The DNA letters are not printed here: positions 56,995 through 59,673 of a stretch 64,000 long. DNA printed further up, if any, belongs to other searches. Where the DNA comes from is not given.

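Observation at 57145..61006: Minimal two-gene Z1-NTPase + GHKL-ATPase module with no methylase, AIPR or recognisable nuclease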

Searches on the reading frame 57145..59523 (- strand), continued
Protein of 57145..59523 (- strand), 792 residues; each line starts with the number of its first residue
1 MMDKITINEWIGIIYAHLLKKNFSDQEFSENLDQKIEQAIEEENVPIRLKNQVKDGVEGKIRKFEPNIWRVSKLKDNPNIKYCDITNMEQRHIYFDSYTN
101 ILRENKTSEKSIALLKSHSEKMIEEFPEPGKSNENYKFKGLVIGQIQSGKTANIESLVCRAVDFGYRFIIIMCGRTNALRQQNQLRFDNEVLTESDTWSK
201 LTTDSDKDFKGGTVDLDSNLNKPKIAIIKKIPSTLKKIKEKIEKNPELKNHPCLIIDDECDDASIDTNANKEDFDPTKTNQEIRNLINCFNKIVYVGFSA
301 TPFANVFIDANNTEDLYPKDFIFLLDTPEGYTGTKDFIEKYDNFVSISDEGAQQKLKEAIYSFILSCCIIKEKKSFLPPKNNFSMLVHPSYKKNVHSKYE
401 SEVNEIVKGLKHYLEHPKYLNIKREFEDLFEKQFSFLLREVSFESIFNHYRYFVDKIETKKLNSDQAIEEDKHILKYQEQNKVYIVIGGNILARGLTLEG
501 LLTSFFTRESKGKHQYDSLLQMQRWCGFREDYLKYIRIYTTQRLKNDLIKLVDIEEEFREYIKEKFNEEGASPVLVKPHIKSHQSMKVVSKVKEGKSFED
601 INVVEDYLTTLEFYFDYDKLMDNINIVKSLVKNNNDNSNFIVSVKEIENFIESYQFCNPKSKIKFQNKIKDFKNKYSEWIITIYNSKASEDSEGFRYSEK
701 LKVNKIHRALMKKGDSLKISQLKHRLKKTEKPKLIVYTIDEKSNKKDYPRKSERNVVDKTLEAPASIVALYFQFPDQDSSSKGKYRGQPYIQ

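Call 16: find_encoding_contigs(protein=P0004, flank=10000, max_places=2)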
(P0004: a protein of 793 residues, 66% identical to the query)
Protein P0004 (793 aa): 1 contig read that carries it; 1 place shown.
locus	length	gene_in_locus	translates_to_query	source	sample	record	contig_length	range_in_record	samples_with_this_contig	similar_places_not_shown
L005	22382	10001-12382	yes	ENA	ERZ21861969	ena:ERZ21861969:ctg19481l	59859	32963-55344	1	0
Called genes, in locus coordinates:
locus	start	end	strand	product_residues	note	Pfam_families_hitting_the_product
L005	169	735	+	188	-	PF13338:AbiEi_4 (faint)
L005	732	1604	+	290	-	PF08843:AbiEii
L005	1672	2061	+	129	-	-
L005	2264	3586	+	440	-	PF13250:SNIPE, PF10544:T5orf172, PF13455:MUG113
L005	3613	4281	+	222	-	PF18753:Nmad2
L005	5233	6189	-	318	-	PF01972:SDH_protease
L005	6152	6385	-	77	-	-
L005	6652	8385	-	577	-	PF00145:DNA_methylase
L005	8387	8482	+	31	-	-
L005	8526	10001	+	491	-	PF02518:HATPase_c (weak), PF13589:HATPase_c_3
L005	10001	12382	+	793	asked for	PF04851:ResIII (weak), PF10593:Z1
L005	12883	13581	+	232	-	-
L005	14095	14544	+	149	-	PF12728:HTH_17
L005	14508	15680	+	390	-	PF00589:Phage_integrase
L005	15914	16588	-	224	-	PF21948:LplA-B_cat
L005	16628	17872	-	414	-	-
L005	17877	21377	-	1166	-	PF02811:PHP, PF07733:DNA_pol3_alpha, PF17657:DNA_pol3_finger, PF14579:HHH_6, PF01336:tRNA_anti-codon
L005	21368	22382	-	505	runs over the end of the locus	PF00117:GATase, PF07722:Peptidase_C26 (weak), PF02540:NAD_synthase (weak), PF03054:tRNA_Me_trans (faint), PF00958:GMP_synt_C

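Call 17: find_encoding_contigs(protein=P0002, flank=10000, max_places=2)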
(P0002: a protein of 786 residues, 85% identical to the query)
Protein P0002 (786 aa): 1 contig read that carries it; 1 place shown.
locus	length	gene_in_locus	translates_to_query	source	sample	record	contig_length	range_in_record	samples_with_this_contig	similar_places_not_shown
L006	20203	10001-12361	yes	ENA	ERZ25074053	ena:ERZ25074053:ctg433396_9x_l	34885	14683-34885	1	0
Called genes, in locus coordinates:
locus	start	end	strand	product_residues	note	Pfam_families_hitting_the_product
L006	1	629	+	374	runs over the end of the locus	PF16697:Yop-YscD_cpl, PF00498:FHA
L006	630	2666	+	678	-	PF16697:Yop-YscD_cpl, PF00498:FHA, PF16697:Yop-YscD_cpl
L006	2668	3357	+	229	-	-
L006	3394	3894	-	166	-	-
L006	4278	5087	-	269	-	-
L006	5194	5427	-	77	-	-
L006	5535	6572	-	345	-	PF07510:GmrSD_C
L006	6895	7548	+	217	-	-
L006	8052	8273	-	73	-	PF09954:DUF2188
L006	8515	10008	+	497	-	PF02518:HATPase_c (weak), PF13589:HATPase_c_3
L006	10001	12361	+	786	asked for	PF04851:ResIII (weak), PF10593:Z1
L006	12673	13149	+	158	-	-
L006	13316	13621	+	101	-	PF13698:DUF4156 (faint)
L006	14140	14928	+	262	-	PF01936:NYN (weak)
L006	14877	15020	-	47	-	-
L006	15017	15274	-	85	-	-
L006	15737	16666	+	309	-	-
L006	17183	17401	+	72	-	-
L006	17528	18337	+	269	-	PF13814:Replic_Relax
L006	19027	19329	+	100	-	PF12728:HTH_17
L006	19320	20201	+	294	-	?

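Call 32: search_solved_structures(query=A1, max_evalue=1)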
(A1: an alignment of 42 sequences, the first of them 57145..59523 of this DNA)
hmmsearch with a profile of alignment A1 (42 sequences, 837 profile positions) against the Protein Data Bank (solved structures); distinct sequences matched with E-value up to 1: 0.

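Call 34: search_protein_families(library=pfam, proteins=[L004:6487-8217:-, L005:6652-8385:-, L003:12498-14189:+, L002:6555-8192:-], max_evalue=0.1)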
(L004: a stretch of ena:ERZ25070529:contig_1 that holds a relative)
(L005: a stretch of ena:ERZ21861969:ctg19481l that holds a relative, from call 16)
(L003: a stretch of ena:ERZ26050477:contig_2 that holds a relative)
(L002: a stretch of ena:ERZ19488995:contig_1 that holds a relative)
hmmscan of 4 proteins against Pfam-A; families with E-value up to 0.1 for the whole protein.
L004:6487-8217:- (576 aa): 3 families
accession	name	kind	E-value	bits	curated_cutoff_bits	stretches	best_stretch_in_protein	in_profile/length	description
PF00145.23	DNA_methylase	-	1.3e-41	143.5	22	1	4-353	2-319/324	C-5 cytosine-specific DNA methylase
PF17618.7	SL4P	-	0.017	15.6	28.1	0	201-240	24-63/88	Uncharacterized Strongylid L4 protein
PF01728.25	FtsJ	-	0.084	13.2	24.1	0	4-134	24-156/181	FtsJ-like methyltransferase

L005:6652-8385:- (577 aa): 5 families
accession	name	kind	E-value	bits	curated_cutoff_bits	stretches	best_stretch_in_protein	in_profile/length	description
PF00145.23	DNA_methylase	-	6.9e-45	154.3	22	1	13-362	2-319/324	C-5 cytosine-specific DNA methylase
PF09445.16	Methyltransf_15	-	0.0056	16.7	22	1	13-50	3-39/165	RNA cap guanine-N2 methyltransferase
PF01728.25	FtsJ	-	0.022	15.1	24.1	1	10-146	21-159/181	FtsJ-like methyltransferase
PF05175.20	MTS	-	0.034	14.2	23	0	13-89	34-110/170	Methyltransferase small domain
PF19147.5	DUF5829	-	0.073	13.1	33.8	0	115-189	119-187/265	Family of unknown function (DUF5829)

L003:12498-14189:+ (563 aa): 4 families
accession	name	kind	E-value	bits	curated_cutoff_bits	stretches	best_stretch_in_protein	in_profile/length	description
PF00145.23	DNA_methylase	-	1e-39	137.3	22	1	5-358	2-323/324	C-5 cytosine-specific DNA methylase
PF08241.18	Methyltransf_11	-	0.049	14.7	21.2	0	8-57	2-53/95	Methyltransferase domain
PF09445.16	Methyltransf_15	-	0.05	13.6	22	0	5-78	3-80/165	RNA cap guanine-N2 methyltransferase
PF13649.12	Methyltransf_25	-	0.053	14.6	27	0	6-60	1-60/97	Methyltransferase domain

L002:6555-8192:- (545 aa): 1 family
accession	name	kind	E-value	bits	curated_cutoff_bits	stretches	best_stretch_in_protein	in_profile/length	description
PF00145.23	DNA_methylase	-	3e-33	116.1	22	1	3-326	28-319/324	C-5 cytosine-specific DNA methylase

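Call 35: search_protein_families(library=ncbifam, proteins=[L004:6487-8217:-, L003:12498-14189:+], max_evalue=0.001)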
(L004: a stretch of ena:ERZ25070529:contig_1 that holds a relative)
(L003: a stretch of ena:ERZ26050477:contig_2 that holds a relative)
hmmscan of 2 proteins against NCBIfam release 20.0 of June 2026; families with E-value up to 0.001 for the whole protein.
L004:6487-8217:- (576 aa): 1 family
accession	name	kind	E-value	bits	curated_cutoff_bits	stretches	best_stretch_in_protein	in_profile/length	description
TIGR00675.1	dcm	superfamily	1.7e-34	119.9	100.65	1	5-353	1-326/329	DNA (cytosine-5-)-methyltransferase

L003:12498-14189:+ (563 aa): 2 families
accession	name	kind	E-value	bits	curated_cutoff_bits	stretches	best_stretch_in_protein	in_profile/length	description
TIGR00675.1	dcm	superfamily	3.3e-33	115.7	100.65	1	6-350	1-322/329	DNA (cytosine-5-)-methyltransferase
NF007772.0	PRK10458.1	subfamily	0.00017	20.3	710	1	4-90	89-190/472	DNA cytosine methylase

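Call 36: find_homologous_proteins(query=L004:6487-8217:-, max_evalue=0.00001)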
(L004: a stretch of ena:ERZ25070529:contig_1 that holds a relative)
Query L004:6487-8217:- (576 aa): 2074 proteins with E <= 0.00001 among 8000 candidates; the best 120 are listed.
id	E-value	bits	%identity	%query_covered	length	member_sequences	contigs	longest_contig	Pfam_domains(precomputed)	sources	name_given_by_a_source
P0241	0.0e+0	1284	100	100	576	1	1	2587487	PF00145.24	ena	-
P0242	0.0e+0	1032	80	100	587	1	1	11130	PF00145.24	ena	-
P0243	6.2e-264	895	72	97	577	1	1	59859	PF00145.24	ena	-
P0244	5.5e-261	885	71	97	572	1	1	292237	PF00145.24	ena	-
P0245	1.6e-252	857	70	98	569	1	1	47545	PF00145.24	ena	-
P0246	9.9e-248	841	70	94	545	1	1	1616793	PF00145.24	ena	-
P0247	1.4e-197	676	57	98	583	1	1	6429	PF00145.24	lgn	-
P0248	2.2e-195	668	57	97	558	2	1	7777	PF00145.24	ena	-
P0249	5.9e-193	660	56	98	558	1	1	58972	PF00145.24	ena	-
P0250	5.4e-190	651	55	96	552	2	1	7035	PF00145.24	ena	-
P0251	1.7e-179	616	53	96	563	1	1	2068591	PF00145.24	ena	-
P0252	3.3e-178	612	52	96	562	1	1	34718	PF00145.24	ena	-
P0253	4.5e-165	568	76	59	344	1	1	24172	PF00145.24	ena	-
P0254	7.1e-133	462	45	96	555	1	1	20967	PF00145.24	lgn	-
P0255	7.6e-130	452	44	96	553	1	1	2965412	PF00145.24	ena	-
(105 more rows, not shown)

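Call 49: find_related_loci(query=A1, collection=genome_contigs, flank=10000)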
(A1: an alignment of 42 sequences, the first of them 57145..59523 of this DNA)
Query A1 (792 aa) in genome_contigs; peptide patterns used: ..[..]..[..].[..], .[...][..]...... (x = any residue, [..] = any of these).
600 stretches matched a pattern (row limit reached: there are more); 590 encode a relative of the query (tblastn E <= 1e-3); the best 80 are kept; 80 distinct loci.
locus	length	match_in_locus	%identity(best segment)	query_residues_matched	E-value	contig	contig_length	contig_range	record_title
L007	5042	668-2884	33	34-711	2e-95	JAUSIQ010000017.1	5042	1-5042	MAG: bacterium isolate E14_metabat.bin.263 E14_k141_1486929, whole genome shotgun sequence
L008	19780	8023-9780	34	106-658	1e-81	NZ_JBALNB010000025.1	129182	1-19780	Neobacillus vireti strain JJ479 JJ-479_contig_25, whole genome shotgun sequence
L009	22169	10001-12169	30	115-775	3e-81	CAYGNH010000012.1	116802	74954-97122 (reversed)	MAG TPA_asm: uncultured Pseudobdellovibrionaceae bacterium isolate ERP117304_co1_209 genome assembly, contig: NODE_214_l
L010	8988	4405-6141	32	99-640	4e-76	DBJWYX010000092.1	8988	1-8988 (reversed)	MAG TPA_asm: Candidatus Wunengus sp. YC64 NODE_3156_length_8988_cov_5.535542, whole genome shotgun sequence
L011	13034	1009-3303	28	86-776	6e-75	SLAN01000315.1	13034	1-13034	MAG: Spirochaetales bacterium isolate CSSed162cmB_408 CSSed16-2cmB-15177, whole genome shotgun sequence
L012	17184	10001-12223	28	111-785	4e-74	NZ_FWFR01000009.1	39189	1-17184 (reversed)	Oceanibacterium hippocampi strain CECT 7691, whole genome shotgun sequence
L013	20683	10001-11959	31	94-693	2e-74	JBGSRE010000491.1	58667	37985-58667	MAG: Oligoflexus sp. isolate JTS-AC350 k141_2367738, whole genome shotgun sequence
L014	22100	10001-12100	30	136-754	2e-72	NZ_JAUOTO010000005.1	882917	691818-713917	Flavitalea sp. BT771 NODE_5_length_882917_cov_17.862643, whole genome shotgun sequence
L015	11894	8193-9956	32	94-630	5e-72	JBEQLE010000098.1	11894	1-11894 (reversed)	MAG: Leptospirales bacterium isolate Y21TTR20magb6s NODE_98_length_11894_cov_4.915038, whole genome shotgun sequence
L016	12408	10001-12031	28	108-708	4e-72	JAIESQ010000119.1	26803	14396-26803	MAG: Pirellulales bacterium isolate co.spades.METABAT.2.5kb_062 c_000000439579, whole genome shotgun sequence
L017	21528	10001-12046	29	101-719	3e-71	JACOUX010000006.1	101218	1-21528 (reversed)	MAG: Candidatus Woesearchaeota archaeon isolate NC_groundwater_84_Ag_S-0.1um_40_33 S35_SO-1_scaffold_22397, whole genome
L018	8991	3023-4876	29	94-654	4e-71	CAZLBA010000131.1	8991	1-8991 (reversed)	MAG TPA_asm: uncultured Beijerinckia sp. isolate SRP193358_co1_606 genome assembly, contig: NODE_23382_length_8991_cov_6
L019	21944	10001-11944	28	101-693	3e-71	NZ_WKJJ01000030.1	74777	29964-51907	Pseudoduganella rivuli strain FT92W NODE_30_length_74777_cov_23.890181_30, whole genome shotgun sequence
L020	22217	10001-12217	27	101-777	1e-71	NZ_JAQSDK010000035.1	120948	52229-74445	MAG: Brevundimonas sp. isolate K-2018 MAG003 NODE_73_length_120948_cov_18.747785, whole genome shotgun sequence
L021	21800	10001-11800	32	20-593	8e-70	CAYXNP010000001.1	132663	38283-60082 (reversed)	MAG TPA_asm: Candidatus Woesearchaeota archaeon isolate SRP050083_co1_23 genome assembly, contig: NODE_12_length_132663_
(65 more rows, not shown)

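Call 52: find_encoding_contigs(protein=P0032, flank=8000, max_places=1)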
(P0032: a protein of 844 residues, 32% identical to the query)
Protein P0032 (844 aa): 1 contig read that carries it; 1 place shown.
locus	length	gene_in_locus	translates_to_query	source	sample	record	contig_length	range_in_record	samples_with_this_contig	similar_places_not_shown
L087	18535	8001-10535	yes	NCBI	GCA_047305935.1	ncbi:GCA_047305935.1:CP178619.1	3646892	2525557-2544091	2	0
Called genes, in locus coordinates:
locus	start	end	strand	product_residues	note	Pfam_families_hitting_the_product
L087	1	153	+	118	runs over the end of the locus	PF25213:HVO_A0261_N (weak), PF01638:HxlR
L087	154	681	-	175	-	PF00929:RNase_T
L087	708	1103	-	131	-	PF00072:Response_reg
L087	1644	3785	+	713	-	PF13589:HATPase_c_3, PF02518:HATPase_c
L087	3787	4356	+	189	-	PF00072:Response_reg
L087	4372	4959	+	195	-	-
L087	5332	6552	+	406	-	PF00145:DNA_methylase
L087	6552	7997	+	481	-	PF02518:HATPase_c, PF13589:HATPase_c_3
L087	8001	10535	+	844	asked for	PF04851:ResIII (weak), PF10593:Z1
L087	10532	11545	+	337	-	PF14390:DUF4420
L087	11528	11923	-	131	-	PF03852:Vsr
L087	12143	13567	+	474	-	PF00145:DNA_methylase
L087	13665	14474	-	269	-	PF14394:DUF4423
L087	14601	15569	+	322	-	-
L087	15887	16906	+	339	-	PF09994:T6SS_Tle1-like_cat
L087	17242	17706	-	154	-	-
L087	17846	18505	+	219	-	PF00440:TetR_N, PF13977:TetR_C_6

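Call 53: find_encoding_contigs(protein=P0024, flank=8000, max_places=1)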
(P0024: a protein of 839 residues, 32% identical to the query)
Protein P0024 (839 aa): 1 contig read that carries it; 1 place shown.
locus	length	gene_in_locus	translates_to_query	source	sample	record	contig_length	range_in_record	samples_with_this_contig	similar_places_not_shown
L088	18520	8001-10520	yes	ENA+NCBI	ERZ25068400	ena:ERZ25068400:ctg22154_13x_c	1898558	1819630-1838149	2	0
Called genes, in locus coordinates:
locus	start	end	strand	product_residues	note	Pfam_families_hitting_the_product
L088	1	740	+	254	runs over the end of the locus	-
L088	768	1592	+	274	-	-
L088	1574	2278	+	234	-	PF00149:Metallophos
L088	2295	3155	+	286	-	-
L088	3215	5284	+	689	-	PF00270:DEAD (weak), PF04851:ResIII, PF13604:AAA_30 (faint), PF17757:UvrB_inter, PF27431:UvrB_3rd, PF00271:Helicase_C, PF12344:UvrB, PF02151:UVR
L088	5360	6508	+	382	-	PF00145:DNA_methylase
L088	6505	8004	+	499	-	PF13589:HATPase_c_3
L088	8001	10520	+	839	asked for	PF04851:ResIII (weak), PF10593:Z1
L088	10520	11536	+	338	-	PF14390:DUF4420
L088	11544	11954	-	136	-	PF03852:Vsr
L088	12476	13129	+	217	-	-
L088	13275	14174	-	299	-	-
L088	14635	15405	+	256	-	-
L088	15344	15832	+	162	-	-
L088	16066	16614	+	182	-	-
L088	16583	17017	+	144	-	-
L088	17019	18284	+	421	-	PF05977:MFS_3, PF07690:MFS_1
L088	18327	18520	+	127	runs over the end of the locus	PF01527:HTH_Tnp_1, PF13384:HTH_23 (faint)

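Call 54: find_encoding_contigs(protein=P0066, flank=8000, max_places=2)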
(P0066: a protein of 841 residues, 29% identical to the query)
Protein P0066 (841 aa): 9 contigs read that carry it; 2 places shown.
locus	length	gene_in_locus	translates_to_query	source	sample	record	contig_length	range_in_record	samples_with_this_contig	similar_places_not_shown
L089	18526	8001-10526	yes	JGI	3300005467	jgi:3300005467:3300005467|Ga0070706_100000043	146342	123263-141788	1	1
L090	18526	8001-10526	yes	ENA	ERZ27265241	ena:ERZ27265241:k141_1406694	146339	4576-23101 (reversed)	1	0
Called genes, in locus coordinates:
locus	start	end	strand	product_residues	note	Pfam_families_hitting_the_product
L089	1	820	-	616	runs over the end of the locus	PF02534:T4SS-DNA_transf (weak), PF10412:TrwB_AAD_bind (faint), PF12696:TraG-D_C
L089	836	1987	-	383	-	PF13814:Replic_Relax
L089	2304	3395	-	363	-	PF02195:ParB_N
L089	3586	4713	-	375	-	PF13384:HTH_23 (weak), PF13518:HTH_28, PF13551:HTH_29 (faint), PF13011:LZ_Tnp_IS481, PF13565:HTH_32, PF00665:rve, PF13683:rve_3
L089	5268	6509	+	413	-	PF00145:DNA_methylase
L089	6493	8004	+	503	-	PF02518:HATPase_c (weak), PF13589:HATPase_c_3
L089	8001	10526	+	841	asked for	PF10593:Z1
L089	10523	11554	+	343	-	PF14390:DUF4420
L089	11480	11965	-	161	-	PF03852:Vsr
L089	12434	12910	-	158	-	-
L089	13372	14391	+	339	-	PF01068:DNA_ligase_A_M, PF04679:DNA_ligase_A_C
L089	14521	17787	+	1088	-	PF12705:PDDEXK_1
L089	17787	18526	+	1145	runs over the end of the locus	PF00580:UvrD-helicase, PF13245:AAA_19, PF13361:UvrD_C, PF13538:UvrD_C_2 (weak), PF12705:PDDEXK_1 (weak)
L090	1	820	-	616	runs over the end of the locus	PF02534:T4SS-DNA_transf (weak), PF10412:TrwB_AAD_bind (faint), PF12696:TraG-D_C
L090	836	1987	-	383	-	PF13814:Replic_Relax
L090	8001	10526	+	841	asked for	PF10593:Z1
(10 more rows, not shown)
